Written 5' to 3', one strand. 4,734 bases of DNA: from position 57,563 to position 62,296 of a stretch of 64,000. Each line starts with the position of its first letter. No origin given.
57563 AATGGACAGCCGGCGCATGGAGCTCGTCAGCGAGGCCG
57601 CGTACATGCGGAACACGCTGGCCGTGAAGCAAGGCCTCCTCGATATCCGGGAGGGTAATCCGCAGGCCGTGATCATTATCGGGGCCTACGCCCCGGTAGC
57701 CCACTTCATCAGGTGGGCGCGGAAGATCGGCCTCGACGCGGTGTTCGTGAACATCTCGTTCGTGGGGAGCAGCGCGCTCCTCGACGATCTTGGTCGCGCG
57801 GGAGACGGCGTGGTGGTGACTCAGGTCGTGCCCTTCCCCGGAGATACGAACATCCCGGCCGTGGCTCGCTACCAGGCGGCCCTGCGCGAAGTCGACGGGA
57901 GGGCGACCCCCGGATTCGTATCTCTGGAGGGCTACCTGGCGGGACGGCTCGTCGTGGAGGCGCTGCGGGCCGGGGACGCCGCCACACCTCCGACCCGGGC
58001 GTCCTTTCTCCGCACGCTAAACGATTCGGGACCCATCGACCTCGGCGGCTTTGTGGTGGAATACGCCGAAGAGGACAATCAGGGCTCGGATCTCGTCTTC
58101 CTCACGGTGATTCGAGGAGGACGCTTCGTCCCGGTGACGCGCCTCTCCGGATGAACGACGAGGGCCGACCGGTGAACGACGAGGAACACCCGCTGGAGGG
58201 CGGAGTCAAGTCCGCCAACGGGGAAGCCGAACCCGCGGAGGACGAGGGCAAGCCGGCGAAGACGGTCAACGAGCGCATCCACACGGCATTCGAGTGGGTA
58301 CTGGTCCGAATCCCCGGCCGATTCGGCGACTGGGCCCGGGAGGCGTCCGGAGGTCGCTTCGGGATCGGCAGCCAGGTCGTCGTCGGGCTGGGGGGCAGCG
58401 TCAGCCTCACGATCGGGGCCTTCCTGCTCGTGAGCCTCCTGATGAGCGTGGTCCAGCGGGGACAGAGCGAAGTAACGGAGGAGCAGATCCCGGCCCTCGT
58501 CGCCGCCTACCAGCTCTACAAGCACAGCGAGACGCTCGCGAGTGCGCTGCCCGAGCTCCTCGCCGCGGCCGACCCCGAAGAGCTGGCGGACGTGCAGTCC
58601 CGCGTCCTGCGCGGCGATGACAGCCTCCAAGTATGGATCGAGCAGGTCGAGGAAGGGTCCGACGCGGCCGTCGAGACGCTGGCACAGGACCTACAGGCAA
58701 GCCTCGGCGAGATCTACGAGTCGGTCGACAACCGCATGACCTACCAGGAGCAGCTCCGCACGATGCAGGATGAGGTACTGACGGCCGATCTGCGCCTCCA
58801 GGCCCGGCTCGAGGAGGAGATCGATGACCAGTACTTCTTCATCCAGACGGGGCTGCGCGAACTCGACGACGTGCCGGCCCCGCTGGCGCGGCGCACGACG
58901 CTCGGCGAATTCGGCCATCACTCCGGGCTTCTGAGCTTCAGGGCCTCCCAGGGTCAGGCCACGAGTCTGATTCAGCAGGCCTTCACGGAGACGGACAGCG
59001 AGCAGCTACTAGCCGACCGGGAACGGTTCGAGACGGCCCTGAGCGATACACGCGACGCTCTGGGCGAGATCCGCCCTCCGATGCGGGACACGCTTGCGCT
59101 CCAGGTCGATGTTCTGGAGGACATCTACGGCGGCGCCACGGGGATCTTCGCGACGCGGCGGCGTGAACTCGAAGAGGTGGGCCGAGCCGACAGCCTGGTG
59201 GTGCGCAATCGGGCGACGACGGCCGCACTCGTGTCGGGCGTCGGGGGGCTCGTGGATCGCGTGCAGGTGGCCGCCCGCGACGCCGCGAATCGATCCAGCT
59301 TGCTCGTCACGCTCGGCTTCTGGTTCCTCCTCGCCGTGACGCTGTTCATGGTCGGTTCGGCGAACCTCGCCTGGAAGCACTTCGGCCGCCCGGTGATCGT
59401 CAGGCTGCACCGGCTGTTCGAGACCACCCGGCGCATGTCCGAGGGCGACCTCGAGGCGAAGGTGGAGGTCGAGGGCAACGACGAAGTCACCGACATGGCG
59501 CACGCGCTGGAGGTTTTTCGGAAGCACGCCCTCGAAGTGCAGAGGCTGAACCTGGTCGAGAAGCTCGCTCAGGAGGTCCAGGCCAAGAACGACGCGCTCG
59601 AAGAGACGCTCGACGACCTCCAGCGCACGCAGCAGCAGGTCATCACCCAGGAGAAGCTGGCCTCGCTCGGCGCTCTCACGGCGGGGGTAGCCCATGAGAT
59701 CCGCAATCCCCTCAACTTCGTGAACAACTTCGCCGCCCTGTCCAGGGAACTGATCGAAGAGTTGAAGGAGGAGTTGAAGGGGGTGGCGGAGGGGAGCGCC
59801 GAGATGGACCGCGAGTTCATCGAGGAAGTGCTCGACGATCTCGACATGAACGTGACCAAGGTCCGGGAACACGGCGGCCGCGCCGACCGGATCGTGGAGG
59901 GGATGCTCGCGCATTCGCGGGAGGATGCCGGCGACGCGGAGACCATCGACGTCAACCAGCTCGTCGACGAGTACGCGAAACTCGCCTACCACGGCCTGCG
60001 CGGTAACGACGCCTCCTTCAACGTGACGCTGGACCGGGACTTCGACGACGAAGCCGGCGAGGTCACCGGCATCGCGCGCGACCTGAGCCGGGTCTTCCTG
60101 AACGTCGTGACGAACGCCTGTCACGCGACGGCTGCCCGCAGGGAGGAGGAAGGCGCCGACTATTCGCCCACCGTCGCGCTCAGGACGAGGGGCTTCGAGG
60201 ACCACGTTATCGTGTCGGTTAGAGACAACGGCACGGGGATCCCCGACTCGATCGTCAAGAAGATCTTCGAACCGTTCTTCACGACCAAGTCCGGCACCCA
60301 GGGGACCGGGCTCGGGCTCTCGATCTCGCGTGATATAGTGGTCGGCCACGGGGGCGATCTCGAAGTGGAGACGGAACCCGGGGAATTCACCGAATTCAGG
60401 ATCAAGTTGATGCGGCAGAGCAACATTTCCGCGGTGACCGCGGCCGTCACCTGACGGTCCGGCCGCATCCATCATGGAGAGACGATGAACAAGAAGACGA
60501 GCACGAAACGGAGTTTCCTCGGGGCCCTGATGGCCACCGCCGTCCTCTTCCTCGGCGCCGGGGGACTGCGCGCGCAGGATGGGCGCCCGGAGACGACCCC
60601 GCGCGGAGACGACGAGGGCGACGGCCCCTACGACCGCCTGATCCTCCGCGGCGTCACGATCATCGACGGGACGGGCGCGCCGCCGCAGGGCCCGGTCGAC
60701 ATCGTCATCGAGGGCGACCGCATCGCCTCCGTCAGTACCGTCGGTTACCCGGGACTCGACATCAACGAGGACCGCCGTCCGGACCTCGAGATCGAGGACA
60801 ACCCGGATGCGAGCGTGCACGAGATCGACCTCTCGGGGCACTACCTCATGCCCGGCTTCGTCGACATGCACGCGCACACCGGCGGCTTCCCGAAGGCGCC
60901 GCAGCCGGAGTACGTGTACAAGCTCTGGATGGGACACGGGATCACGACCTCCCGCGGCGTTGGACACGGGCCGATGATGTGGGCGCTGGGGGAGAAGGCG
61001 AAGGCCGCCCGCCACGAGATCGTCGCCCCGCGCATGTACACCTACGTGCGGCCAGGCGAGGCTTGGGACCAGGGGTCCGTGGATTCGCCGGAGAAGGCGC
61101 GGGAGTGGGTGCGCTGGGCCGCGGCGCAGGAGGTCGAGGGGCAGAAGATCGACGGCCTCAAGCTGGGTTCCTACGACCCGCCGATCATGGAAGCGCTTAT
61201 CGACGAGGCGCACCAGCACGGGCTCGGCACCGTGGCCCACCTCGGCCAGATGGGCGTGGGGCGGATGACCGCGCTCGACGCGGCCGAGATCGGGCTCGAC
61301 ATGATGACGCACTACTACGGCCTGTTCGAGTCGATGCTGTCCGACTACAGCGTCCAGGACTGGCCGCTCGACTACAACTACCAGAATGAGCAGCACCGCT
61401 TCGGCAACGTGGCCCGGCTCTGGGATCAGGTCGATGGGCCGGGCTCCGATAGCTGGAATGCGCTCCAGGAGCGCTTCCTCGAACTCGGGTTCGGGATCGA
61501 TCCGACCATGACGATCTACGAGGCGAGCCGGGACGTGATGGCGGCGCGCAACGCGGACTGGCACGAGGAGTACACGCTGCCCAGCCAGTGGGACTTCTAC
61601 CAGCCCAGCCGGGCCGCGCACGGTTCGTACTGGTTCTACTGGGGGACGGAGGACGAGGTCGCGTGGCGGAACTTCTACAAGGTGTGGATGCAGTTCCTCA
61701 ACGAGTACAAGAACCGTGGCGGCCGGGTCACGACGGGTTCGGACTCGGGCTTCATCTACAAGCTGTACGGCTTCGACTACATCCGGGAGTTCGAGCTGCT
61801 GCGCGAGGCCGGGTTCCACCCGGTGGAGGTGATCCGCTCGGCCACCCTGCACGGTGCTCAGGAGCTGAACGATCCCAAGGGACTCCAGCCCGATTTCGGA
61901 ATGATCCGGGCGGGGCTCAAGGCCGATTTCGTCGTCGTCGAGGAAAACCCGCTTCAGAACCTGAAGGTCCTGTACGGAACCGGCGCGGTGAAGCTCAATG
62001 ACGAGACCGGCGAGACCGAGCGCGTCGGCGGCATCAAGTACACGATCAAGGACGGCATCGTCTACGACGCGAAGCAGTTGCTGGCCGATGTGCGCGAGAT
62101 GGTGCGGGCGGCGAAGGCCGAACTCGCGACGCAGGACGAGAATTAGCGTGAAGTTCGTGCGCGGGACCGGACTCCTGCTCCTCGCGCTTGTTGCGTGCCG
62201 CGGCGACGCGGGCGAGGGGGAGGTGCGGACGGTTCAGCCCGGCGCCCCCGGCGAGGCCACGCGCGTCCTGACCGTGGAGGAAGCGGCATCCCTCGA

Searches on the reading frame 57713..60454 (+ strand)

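Call 69: search_protein_families(library=pfam, proteins=[window:57713-60454:+], max_evalue=0.00001)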
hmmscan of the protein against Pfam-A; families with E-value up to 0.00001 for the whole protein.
window:57713-60454:+ (913 aa): 3 families
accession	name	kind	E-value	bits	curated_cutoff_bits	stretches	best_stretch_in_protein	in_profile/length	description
PF02518.31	HATPase_c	-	1.1e-24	87.4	26.4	1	788-900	3-108/111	Histidine kinase-, DNA gyrase B-, and HSP90-like ATPase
PF00672.30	HAMP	-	2.6e-08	34.5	25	1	558-604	3-49/53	HAMP domain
PF00512.31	HisKA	-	1.4e-07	31.9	26.9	1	652-707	2-58/66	His Kinase A (phospho-acceptor) domain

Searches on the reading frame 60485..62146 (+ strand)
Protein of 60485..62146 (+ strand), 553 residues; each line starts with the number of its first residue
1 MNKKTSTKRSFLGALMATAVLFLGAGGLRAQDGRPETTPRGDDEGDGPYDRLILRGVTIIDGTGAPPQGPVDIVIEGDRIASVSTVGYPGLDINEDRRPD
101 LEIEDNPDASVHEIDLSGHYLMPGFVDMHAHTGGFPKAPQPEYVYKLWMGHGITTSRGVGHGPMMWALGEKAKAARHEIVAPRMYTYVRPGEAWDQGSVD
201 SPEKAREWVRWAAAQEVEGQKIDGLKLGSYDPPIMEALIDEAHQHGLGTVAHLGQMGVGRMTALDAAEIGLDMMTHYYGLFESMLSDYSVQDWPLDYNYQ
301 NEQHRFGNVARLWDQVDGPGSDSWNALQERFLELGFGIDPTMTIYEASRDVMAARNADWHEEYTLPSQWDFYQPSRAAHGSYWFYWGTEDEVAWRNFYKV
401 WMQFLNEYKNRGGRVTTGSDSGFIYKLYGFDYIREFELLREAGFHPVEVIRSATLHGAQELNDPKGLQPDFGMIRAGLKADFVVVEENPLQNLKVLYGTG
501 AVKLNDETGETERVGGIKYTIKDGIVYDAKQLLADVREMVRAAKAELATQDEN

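Call 69: search_protein_families(library=pfam, proteins=[window:60485-62146:+], max_evalue=0.00001)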
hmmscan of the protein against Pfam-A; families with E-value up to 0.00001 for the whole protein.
window:60485-62146:+ (553 aa): 2 families
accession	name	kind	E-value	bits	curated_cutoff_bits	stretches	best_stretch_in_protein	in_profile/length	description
PF01979.26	Amidohydro_1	-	6.2e-11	42.6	25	1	407-524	237-342/345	Amidohydrolase family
PF07969.17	Amidohydro_3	-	8.9e-08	32.5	29.7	0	113-132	2-21/472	Amidohydrolase family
